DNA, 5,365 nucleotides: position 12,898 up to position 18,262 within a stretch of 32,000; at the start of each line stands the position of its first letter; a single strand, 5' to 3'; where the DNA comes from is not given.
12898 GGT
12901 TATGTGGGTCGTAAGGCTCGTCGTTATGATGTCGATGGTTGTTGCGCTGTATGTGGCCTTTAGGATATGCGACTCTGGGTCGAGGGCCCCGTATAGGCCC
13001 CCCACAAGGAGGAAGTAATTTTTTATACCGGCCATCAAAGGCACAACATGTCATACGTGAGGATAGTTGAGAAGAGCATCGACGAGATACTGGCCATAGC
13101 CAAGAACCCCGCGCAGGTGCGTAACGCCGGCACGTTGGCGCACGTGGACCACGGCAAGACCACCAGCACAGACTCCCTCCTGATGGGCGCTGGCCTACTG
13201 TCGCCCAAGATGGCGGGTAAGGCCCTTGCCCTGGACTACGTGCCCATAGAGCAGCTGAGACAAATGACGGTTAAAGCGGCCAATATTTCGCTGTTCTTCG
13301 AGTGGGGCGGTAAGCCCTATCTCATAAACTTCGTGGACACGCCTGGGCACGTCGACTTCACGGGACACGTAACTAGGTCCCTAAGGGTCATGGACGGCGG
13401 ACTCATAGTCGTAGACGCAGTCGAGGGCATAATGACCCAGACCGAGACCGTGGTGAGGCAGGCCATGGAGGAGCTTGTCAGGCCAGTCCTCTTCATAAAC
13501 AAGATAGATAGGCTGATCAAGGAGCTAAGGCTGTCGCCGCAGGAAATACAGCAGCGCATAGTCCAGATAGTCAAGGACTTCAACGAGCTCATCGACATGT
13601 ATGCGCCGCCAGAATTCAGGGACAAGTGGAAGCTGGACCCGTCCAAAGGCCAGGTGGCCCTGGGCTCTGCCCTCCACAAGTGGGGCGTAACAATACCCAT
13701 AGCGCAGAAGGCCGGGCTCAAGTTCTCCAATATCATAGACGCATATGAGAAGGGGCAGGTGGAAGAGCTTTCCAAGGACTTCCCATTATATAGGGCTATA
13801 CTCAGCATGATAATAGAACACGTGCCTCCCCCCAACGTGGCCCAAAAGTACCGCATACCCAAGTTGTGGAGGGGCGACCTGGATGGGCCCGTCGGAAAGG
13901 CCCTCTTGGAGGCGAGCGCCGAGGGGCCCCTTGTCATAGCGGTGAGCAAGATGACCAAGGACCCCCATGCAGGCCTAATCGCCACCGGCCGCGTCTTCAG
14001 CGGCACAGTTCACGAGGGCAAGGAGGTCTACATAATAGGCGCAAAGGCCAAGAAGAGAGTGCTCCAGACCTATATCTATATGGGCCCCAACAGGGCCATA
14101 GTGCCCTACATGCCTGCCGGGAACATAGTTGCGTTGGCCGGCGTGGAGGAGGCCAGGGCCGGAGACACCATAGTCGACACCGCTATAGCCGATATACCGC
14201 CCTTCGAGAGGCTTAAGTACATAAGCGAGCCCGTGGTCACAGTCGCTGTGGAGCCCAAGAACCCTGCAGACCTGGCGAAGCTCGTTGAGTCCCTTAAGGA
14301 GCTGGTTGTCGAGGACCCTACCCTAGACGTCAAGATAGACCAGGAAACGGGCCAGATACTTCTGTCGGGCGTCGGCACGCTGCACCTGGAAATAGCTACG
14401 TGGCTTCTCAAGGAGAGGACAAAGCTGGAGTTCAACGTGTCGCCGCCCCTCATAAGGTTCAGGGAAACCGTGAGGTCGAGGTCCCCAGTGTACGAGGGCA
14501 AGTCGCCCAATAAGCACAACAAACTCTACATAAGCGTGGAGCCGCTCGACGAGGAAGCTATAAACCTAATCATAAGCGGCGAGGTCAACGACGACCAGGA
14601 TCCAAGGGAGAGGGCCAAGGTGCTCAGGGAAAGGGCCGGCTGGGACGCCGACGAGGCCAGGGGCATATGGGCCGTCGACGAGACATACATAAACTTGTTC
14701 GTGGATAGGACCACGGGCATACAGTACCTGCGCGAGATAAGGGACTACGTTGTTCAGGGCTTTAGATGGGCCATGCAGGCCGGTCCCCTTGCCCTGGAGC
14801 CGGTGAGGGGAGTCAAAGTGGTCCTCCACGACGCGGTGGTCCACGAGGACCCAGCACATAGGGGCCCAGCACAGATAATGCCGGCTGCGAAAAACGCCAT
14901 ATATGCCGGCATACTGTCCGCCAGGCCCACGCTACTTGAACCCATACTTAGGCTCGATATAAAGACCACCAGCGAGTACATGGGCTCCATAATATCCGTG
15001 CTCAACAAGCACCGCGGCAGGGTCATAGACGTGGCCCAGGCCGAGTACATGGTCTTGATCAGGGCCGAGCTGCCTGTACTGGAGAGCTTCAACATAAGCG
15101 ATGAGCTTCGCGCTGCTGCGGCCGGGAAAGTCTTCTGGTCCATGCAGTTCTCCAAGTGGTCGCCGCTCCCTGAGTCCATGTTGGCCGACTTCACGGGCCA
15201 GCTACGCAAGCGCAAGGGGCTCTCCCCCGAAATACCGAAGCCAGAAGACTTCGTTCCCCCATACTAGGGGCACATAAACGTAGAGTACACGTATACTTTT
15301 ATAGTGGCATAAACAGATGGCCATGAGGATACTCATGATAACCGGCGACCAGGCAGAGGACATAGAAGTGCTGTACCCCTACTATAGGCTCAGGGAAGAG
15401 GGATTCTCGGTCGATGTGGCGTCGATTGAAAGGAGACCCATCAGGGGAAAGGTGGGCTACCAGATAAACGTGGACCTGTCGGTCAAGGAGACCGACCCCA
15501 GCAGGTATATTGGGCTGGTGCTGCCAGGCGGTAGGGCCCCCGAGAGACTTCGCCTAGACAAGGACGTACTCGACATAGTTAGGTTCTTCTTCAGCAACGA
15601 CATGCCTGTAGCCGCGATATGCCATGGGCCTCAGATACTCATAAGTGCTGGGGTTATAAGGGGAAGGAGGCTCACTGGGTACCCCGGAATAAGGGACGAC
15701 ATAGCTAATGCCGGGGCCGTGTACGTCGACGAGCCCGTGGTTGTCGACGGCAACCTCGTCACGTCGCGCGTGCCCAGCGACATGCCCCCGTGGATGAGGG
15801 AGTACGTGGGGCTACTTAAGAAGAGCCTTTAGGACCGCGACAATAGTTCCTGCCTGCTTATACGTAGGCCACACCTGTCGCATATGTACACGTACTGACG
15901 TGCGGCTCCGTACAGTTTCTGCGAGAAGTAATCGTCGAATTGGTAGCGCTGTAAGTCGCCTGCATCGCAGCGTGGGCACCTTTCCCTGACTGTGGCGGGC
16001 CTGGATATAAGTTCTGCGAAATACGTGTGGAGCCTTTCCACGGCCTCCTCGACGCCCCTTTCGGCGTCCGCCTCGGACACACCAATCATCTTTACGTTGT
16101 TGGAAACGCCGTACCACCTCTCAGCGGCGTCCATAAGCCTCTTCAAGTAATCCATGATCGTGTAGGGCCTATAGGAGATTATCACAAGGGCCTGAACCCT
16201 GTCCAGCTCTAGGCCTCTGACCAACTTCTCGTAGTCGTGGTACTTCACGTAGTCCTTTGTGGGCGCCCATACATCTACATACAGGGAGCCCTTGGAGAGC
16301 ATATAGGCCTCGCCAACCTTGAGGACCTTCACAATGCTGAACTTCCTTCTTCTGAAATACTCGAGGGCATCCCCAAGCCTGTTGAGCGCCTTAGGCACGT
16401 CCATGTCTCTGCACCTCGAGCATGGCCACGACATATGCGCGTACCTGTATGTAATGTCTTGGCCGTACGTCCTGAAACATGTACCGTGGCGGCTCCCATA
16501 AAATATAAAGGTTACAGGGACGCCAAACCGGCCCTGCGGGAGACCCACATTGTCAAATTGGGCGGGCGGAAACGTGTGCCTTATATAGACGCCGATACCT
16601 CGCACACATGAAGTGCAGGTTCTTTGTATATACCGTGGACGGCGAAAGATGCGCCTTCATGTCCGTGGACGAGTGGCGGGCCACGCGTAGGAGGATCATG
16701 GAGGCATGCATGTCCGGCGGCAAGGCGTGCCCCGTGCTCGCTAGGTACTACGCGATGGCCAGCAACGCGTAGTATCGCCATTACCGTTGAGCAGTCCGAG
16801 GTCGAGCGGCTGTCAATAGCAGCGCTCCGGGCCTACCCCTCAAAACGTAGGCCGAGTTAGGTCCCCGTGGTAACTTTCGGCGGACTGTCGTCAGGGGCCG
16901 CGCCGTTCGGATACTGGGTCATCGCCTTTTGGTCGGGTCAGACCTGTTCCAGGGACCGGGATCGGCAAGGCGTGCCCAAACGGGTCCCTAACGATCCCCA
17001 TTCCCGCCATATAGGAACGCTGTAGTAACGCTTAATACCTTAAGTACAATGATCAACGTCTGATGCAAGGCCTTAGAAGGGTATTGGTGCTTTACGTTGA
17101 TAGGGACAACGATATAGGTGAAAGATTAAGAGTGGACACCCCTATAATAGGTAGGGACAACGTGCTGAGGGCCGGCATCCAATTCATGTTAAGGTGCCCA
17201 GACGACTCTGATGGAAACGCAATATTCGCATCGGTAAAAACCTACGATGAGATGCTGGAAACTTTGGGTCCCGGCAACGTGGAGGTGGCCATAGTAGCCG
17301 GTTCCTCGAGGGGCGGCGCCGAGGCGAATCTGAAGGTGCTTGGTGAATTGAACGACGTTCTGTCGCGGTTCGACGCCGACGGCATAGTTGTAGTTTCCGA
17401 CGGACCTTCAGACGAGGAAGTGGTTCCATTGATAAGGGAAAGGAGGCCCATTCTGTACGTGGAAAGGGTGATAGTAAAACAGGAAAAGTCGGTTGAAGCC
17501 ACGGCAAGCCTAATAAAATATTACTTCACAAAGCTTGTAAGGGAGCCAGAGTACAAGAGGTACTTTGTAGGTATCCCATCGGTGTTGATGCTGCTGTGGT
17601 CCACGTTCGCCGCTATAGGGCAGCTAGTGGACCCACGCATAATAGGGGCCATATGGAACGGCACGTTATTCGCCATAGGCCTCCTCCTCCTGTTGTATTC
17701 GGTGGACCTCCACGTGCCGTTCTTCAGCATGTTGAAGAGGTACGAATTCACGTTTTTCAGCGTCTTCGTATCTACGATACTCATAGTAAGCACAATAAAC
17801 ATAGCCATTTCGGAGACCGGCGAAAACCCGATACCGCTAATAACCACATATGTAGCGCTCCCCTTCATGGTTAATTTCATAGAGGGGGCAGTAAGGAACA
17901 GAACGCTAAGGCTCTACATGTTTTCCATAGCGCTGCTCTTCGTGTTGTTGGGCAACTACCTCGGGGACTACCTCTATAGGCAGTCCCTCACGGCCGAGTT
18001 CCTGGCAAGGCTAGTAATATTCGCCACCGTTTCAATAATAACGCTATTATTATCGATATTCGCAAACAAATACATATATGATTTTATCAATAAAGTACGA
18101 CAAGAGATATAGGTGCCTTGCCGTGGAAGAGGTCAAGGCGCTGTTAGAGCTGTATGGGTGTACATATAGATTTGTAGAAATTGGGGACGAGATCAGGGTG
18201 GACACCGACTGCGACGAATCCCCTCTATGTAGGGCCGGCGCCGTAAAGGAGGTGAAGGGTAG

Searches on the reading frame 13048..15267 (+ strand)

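Call 80: search_protein_families(library=pfam, proteins=[window:13048-15267:+], max_evalue=0.001)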
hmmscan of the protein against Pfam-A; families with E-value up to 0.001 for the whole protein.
window:13048-15267:+ (739 aa): 6 families
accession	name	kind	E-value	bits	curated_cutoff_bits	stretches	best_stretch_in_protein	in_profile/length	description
PF00009.33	GTP_EFTU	-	4.8e-49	166.9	26.5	1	23-260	2-187/188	Elongation factor Tu GTP binding domain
PF03764.24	EFG_IV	-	1.4e-29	102.8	24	1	516-625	6-120/121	Elongation factor G, domain IV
PF14492.12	EFG_III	-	1.2e-24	86.5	27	1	392-465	1-74/75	Elongation Factor G, domain III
PF00679.30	EFG_C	-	2.9e-21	75.7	27.9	1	629-712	2-86/89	Elongation factor G C-terminus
PF03144.31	GTP_EFTU_D2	-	2.1e-15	57.4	30.3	1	309-375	1-72/73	Elongation factor Tu domain 2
PF22042.2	EF-G_D2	-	3.3e-13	50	27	1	297-377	4-83/84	Elongation factor G domain 2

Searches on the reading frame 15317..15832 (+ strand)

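Call 80: search_protein_families(library=pfam, proteins=[window:15317-15832:+], max_evalue=0.001)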
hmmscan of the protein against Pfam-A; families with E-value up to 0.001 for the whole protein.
window:15317-15832:+ (171 aa): 1 family
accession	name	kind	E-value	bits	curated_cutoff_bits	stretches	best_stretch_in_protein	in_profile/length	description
PF01965.30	DJ-1_PfpI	-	5.5e-56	189.4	26.6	1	3-164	1-163/165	DJ-1/PfpI family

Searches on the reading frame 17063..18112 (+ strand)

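Call 80: search_protein_families(library=pfam, proteins=[window:17063-18112:+], max_evalue=0.001)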
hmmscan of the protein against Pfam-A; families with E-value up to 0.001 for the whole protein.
window:17063-18112:+ (349 aa): 1 family
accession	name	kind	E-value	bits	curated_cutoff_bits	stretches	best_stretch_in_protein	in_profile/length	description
PF04123.18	DUF373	-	5.8e-73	246.7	28.3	1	6-338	1-317/335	Domain of unknown function (DUF373)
